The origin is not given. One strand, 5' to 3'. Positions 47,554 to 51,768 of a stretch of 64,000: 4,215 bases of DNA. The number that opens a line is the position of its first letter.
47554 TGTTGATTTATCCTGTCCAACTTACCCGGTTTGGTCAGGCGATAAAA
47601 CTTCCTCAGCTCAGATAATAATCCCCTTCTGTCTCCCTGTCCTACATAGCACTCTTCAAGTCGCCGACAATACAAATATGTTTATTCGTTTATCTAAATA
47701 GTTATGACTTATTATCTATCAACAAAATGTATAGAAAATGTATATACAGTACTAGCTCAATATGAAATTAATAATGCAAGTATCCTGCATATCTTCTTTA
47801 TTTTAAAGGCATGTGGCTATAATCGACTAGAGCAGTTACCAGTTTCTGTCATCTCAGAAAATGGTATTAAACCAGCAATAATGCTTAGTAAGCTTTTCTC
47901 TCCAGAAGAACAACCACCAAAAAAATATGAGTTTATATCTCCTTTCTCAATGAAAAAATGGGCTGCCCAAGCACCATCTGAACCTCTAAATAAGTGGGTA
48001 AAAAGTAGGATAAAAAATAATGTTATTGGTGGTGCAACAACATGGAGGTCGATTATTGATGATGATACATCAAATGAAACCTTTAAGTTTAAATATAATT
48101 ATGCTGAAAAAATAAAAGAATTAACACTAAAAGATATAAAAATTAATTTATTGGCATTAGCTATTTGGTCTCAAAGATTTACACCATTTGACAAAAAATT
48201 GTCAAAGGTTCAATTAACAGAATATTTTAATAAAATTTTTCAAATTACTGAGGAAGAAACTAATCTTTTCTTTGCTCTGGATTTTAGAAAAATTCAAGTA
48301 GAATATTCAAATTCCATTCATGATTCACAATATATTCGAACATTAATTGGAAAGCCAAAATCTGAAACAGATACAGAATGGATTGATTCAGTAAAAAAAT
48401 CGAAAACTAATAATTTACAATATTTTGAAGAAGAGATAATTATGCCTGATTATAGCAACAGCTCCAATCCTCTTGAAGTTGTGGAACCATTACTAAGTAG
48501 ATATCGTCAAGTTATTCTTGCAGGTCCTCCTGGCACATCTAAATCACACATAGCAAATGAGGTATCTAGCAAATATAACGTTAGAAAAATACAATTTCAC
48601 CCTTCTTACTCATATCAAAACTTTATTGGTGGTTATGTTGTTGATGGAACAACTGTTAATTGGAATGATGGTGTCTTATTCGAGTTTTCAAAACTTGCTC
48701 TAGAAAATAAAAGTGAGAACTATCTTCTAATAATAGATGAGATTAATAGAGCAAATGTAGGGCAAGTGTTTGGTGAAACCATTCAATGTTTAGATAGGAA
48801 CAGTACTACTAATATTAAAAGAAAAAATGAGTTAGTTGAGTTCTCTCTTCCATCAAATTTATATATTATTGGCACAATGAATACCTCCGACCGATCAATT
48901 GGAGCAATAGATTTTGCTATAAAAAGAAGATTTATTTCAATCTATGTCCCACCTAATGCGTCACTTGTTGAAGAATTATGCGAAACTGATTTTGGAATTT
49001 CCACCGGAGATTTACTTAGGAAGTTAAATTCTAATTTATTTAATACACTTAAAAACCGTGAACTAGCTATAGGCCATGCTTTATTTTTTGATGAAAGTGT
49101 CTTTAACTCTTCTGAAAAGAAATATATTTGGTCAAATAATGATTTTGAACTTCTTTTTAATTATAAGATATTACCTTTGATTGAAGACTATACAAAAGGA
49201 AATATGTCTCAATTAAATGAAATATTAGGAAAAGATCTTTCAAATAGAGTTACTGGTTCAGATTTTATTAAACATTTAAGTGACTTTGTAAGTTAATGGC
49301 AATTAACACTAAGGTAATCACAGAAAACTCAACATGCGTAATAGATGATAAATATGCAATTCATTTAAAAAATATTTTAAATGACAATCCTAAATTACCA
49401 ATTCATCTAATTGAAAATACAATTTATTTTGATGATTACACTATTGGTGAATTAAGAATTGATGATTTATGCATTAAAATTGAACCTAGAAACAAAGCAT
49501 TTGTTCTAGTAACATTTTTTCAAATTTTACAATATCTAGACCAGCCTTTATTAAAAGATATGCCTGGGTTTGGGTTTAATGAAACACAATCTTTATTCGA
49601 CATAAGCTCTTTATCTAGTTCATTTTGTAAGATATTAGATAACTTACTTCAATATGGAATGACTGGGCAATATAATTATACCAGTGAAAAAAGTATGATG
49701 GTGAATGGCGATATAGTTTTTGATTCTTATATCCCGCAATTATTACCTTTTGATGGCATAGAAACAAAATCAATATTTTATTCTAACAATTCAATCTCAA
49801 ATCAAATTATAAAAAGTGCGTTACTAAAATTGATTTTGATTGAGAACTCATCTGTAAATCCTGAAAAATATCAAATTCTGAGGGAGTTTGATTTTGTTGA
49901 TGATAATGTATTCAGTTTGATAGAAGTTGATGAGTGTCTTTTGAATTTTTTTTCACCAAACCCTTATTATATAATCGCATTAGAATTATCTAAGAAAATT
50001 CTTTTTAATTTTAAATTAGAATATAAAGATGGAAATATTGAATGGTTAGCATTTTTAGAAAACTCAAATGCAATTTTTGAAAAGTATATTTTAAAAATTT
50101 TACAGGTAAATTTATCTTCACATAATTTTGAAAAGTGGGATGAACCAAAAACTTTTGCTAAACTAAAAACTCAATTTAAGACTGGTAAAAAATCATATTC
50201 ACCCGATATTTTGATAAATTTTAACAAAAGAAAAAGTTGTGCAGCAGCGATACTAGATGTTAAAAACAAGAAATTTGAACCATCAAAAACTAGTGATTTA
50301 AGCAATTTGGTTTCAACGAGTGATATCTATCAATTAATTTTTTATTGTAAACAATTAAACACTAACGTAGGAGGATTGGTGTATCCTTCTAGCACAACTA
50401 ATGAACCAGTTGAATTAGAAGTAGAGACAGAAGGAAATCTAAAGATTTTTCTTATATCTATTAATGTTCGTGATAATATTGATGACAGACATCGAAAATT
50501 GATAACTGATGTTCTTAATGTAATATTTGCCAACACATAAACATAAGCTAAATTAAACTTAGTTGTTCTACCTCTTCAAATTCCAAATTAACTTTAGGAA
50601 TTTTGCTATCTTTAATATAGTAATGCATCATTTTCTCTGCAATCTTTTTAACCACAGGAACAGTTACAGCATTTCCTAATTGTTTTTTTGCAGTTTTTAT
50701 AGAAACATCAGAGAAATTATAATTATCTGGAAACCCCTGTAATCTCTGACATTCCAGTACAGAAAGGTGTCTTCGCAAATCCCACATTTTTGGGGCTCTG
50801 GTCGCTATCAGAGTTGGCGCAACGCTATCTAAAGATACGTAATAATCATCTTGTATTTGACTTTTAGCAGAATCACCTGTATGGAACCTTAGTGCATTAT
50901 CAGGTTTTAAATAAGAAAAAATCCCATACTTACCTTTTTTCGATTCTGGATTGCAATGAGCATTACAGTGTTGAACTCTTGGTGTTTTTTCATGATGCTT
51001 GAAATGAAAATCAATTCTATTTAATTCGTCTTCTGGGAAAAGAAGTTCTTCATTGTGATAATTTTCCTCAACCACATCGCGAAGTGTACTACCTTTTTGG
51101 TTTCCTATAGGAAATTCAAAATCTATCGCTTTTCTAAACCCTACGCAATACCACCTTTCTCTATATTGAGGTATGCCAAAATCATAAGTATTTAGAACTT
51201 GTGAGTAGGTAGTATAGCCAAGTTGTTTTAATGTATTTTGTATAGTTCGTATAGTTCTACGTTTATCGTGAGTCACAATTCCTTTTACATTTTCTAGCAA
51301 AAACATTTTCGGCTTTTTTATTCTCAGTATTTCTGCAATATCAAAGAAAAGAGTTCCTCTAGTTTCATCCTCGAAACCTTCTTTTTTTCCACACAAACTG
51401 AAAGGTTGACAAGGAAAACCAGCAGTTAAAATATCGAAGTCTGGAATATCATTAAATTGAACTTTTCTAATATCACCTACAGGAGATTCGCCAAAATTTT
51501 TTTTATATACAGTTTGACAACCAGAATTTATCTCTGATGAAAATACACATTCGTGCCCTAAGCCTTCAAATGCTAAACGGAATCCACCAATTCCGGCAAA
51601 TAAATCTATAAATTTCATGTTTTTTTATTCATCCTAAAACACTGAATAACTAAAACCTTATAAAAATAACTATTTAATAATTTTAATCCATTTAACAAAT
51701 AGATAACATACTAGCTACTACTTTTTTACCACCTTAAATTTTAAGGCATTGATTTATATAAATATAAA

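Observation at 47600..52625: AT-rich 5-kb island between rho and groEL: a McrBC-like NTPase/nuclease pair convergent with an m5C methyltransferase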

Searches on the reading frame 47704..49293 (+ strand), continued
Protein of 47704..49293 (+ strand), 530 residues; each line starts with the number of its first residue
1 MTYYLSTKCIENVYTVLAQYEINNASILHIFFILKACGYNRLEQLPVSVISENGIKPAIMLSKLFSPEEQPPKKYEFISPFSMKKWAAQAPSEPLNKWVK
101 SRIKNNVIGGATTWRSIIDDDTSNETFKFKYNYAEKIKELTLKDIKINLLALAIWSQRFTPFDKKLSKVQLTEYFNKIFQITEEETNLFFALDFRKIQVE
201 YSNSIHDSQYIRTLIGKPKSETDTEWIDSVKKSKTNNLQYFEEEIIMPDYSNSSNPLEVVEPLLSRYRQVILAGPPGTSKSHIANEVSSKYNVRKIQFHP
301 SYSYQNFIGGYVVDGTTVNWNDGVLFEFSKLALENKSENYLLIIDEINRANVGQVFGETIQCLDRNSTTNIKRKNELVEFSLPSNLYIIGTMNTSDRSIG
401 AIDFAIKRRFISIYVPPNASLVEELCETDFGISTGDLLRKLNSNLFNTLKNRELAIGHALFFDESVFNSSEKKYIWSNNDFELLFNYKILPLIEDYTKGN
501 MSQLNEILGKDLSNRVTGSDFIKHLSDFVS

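Call 72: find_related_loci(query=A1, collection=viral_contigs, flank=8000)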
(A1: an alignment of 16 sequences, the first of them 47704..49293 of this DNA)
Query A1 (530 aa) in viral_contigs; peptide patterns used: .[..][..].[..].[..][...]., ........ (x = any residue, [..] = any of these).
152 stretches matched a pattern; 135 encode a relative of the query (tblastn E <= 1e-3); the best 80 are kept; 80 distinct loci.
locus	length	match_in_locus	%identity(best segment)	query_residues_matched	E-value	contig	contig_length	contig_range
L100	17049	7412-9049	32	8-521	2e-61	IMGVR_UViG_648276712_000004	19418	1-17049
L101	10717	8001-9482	30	61-526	2e-58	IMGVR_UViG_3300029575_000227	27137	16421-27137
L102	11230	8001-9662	28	4-525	8e-57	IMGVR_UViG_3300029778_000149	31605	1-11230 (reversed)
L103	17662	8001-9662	28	4-525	8e-57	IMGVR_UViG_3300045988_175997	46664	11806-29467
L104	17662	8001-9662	28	4-525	8e-57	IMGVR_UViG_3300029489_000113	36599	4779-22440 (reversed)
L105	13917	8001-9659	28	4-525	7e-56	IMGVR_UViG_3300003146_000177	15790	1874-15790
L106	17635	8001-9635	29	4-516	7e-59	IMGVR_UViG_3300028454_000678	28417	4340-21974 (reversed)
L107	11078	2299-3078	33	263-522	1e-34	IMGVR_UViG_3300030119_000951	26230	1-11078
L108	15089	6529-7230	35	263-496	4e-33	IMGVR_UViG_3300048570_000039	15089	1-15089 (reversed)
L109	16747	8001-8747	33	268-516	3e-32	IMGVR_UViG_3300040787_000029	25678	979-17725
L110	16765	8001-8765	32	250-522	3e-31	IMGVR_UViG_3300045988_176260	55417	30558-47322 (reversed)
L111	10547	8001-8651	36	285-498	5e-31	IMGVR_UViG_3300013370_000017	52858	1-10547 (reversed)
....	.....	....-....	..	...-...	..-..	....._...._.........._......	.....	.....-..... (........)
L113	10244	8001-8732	33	271-496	5e-30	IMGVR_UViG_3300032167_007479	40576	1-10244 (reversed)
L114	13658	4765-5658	30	269-505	5e-29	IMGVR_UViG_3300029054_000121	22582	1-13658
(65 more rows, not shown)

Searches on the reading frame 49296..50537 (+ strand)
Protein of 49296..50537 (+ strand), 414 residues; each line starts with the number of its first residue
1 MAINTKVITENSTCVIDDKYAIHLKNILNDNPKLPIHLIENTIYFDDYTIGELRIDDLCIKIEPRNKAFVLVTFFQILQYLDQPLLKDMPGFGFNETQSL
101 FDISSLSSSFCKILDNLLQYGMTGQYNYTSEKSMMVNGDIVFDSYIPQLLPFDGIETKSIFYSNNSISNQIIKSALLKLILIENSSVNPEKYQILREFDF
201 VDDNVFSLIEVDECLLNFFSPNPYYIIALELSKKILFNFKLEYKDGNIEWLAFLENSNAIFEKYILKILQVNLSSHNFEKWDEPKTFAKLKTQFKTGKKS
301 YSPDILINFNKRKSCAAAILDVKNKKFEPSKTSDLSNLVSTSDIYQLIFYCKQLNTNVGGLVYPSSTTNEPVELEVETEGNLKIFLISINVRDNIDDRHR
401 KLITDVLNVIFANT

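Call 3: search_protein_families(library=pfam, proteins=[window:49296-50537:+], max_evalue=0.01)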
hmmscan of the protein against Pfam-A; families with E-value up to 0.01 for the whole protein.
window:49296-50537:+ (414 aa): 1 family
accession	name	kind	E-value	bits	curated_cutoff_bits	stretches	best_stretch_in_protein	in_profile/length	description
PF10117.15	McrBC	-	1.5e-27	96.8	23.9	1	50-364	7-318/318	McrBC 5-methylcytosine restriction system component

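Call 4: search_protein_families(library=padloc, proteins=[window:49296-50537:+], max_evalue=0.01)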
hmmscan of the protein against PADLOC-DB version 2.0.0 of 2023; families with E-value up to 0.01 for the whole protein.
window:49296-50537:+ (414 aa): 0 families

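Call 5: search_protein_families(library=ncbifam, proteins=[window:49296-50537:+], max_evalue=0.01)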
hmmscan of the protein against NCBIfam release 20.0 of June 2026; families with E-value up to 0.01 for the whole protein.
window:49296-50537:+ (414 aa): 1 family
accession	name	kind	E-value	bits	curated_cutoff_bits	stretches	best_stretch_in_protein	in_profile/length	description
NF007277.0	PRK09736.1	equivalog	4.5e-08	32.6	338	1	98-402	37-344/353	5-methylcytosine-specific restriction endonuclease system specificity protein McrC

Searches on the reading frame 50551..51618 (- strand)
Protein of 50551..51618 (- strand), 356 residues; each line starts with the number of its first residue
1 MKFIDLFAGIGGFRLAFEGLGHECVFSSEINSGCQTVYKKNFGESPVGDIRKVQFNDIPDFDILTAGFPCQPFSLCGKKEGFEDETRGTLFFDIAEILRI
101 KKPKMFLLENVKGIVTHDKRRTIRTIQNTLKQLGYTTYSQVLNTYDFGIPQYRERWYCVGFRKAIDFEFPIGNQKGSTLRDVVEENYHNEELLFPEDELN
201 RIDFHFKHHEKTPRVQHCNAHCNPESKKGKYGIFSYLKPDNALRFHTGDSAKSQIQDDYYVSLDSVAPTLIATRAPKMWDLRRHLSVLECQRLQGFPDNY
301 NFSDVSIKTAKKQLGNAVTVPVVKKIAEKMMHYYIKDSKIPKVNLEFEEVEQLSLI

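Call 3: search_protein_families(library=pfam, proteins=[window:50551-51618:-], max_evalue=0.01)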
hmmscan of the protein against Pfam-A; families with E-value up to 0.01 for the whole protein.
window:50551-51618:- (356 aa): 1 family
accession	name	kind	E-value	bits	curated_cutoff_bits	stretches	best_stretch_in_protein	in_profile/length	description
PF00145.23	DNA_methylase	-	5.2e-90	302.6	22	1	1-331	1-323/324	C-5 cytosine-specific DNA methylase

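Call 4: search_protein_families(library=padloc, proteins=[window:50551-51618:-], max_evalue=0.01)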
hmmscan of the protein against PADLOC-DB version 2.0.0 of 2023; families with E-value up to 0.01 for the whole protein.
window:50551-51618:- (356 aa): 65 families (the best 25 are shown)
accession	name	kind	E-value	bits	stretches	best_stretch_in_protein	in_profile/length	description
PDLC03272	MTase_II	-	2.5e-108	360.8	1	1-341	75-397/407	Type II methyltransferase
PDLC02653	DrmMII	-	1.7e-78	261.9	2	2-194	6-206/333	DrmMII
PDLC03361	MTase_II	-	2.3e-68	229.1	1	1-337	87-440/455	Type II methyltransferase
PDLC03217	MTase_II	-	2.5e-68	229.2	2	2-163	386-546/703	Type II methyltransferase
PDLC03378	MTase_II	-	4e-68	228.2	1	1-336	3-332/344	Type II methyltransferase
PDLC03242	MTase_II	-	1.3e-63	213.4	2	2-177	102-279/409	Type II methyltransferase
PDLC03716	oMTase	-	2.8e-63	212.2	2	1-187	39-230/349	orphan methyltransferase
PDLC03234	MTase_II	-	5.7e-53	178.5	1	1-333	5-365/375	Type II methyltransferase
PDLC00026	DruM2|DruM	-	2e-50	170.2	1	2-333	6-317/336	DNA cytosine methylase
PDLC00034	DruM2|DruM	-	1.4e-48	163.5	2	2-162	9-187/457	DNA cytosine methylase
PDLC03269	MTase_II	-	3.6e-47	159.4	2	2-181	5-188/437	Type II methyltransferase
PDLC03326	MTase_II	-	1.5e-46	157.4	2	2-173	6-188/412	Type II methyltransferase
PDLC03286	MTase_II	-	4.8e-46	154.9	1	1-162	1-169/185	Type II methyltransferase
PDLC03734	oMTase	-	1.1e-45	154.5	2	3-164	6-171/444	orphan methyltransferase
PDLC00027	DruM2|DruM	-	2.9e-44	149.9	2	1-178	12-190/361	DNA cytosine methylase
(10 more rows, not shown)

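Call 5: search_protein_families(library=ncbifam, proteins=[window:50551-51618:-], max_evalue=0.01)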
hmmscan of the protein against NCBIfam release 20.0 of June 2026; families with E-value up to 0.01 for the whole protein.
window:50551-51618:- (356 aa): 2 families
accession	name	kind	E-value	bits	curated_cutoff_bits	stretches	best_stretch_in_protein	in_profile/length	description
TIGR00675.1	dcm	superfamily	1.4e-93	314.1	100.65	1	3-330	1-329/329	DNA (cytosine-5-)-methyltransferase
NF007772.0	PRK10458.1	subfamily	8e-47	159.9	710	3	56-182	165-301/472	DNA cytosine methylase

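Call 12: search_solved_structures(query=window:50551-51618:-, max_evalue=1e-10)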
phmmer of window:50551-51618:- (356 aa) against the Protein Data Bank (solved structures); distinct sequences matched with E-value up to 1e-10: 37.
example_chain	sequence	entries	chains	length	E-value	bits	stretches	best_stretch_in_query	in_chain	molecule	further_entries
1svu_A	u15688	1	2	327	2e-64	221.3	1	1-198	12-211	Modification methylase HhaI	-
10mh_A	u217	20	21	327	2e-64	221.3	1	1-199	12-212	PROTEIN (CYTOSINE-SPECIFIC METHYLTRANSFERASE HHAI) | HaeIII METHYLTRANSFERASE | Modification methylase HhaI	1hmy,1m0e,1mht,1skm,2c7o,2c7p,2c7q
1fjx_A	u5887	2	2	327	2.1e-64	221.2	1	1-199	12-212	HHAI DNA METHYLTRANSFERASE | MODIFICATION METHYLASE HHAI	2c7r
2i9k_A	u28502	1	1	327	2.5e-64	220.9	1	1-199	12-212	Modification methylase HhaI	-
2uyh_A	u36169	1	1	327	3.7e-64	220.3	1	1-199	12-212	MODIFICATION METHYLASE HHAI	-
2zcj_A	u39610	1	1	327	5e-64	219.9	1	1-199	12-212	Modification methylase HhaI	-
2uyc_A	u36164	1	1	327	9.9e-64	218.9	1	1-199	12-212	MODIFICATION METHYLASE HHAI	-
2uz4_A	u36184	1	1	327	9.9e-64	218.9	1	1-199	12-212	MODIFICATION METHYLASE HHAI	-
2z6u_A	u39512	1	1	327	1.3e-63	218.6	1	1-199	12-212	Modification methylase HhaI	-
2z6q_A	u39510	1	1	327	1.3e-63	218.6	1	1-199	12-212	Modification methylase HhaI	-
2z6a_A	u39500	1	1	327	3.4e-63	217.2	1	1-199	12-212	Modification methylase HhaI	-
3lx6_A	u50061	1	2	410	3.6e-38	134.9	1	2-168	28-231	Cytosine-specific methyltransferase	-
3me5_A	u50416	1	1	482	7.2e-38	133.9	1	2-168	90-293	Cytosine-specific methyltransferase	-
1dct_A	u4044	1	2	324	1.2e-35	126.6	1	1-189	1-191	PROTEIN (MODIFICATION METHYLASE HAEIII)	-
3ubt_Y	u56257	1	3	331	2.9e-34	122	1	1-189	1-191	Modification methylase HaeIII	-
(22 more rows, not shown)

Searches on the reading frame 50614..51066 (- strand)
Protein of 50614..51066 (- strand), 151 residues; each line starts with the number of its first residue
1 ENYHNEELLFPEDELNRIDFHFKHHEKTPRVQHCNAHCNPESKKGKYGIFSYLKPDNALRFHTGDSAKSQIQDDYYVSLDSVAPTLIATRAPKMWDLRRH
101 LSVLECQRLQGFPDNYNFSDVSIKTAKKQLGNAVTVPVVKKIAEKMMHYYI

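Call 63: search_solved_structures(query=window:50614-51066:-, max_evalue=10, show_alignments=3)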
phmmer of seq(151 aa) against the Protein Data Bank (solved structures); distinct sequences matched with E-value up to 10: 47.
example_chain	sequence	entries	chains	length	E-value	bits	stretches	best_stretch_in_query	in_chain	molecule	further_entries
3ubt_Y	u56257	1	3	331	1.1e-05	28.7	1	97-145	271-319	Modification methylase HaeIII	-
1dct_A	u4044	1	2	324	1.1e-05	28.7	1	97-144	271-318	PROTEIN (MODIFICATION METHYLASE HAEIII)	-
5guv_A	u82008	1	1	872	4.3e-05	26.8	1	38-143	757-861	DNA (cytosine-5)-methyltransferase 1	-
3pt9_A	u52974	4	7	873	4.3e-05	26.8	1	38-143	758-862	DNA (cytosine-5)-methyltransferase 1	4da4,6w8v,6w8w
5gut_A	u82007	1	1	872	4.3e-05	26.8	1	38-143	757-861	DNA (cytosine-5)-methyltransferase 1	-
3pt6_A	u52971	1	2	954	5e-05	26.6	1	38-143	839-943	DNA (cytosine-5)-methyltransferase 1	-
9ped_A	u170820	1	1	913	6.3e-05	26.3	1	98-146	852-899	DNA (cytosine-5)-methyltransferase 1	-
9m5u_A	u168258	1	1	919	6.3e-05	26.3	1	98-146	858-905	DNA (cytosine-5)-methyltransferase 1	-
9v4p_A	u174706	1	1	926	6.4e-05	26.3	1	98-146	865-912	DNA (cytosine-5)-methyltransferase 1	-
3av4_A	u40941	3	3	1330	8.3e-05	25.9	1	38-143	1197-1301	DNA (cytosine-5)-methyltransferase 1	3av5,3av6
9mvy_A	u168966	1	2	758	0.00011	25.5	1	38-143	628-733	DNA (cytosine-5)-methyltransferase 1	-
5wy1_A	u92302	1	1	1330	0.00011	25.4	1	96-143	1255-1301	DNA (cytosine-5)-methyltransferase 1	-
9peb_A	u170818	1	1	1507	0.00011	25.4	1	98-146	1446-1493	DNA (cytosine-5)-methyltransferase 1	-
9pec_A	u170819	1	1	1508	0.00011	25.4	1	98-146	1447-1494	DNA (cytosine-5)-methyltransferase 1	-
9m5x_A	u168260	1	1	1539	0.00012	25.4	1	98-146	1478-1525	DNA (cytosine-5)-methyltransferase 1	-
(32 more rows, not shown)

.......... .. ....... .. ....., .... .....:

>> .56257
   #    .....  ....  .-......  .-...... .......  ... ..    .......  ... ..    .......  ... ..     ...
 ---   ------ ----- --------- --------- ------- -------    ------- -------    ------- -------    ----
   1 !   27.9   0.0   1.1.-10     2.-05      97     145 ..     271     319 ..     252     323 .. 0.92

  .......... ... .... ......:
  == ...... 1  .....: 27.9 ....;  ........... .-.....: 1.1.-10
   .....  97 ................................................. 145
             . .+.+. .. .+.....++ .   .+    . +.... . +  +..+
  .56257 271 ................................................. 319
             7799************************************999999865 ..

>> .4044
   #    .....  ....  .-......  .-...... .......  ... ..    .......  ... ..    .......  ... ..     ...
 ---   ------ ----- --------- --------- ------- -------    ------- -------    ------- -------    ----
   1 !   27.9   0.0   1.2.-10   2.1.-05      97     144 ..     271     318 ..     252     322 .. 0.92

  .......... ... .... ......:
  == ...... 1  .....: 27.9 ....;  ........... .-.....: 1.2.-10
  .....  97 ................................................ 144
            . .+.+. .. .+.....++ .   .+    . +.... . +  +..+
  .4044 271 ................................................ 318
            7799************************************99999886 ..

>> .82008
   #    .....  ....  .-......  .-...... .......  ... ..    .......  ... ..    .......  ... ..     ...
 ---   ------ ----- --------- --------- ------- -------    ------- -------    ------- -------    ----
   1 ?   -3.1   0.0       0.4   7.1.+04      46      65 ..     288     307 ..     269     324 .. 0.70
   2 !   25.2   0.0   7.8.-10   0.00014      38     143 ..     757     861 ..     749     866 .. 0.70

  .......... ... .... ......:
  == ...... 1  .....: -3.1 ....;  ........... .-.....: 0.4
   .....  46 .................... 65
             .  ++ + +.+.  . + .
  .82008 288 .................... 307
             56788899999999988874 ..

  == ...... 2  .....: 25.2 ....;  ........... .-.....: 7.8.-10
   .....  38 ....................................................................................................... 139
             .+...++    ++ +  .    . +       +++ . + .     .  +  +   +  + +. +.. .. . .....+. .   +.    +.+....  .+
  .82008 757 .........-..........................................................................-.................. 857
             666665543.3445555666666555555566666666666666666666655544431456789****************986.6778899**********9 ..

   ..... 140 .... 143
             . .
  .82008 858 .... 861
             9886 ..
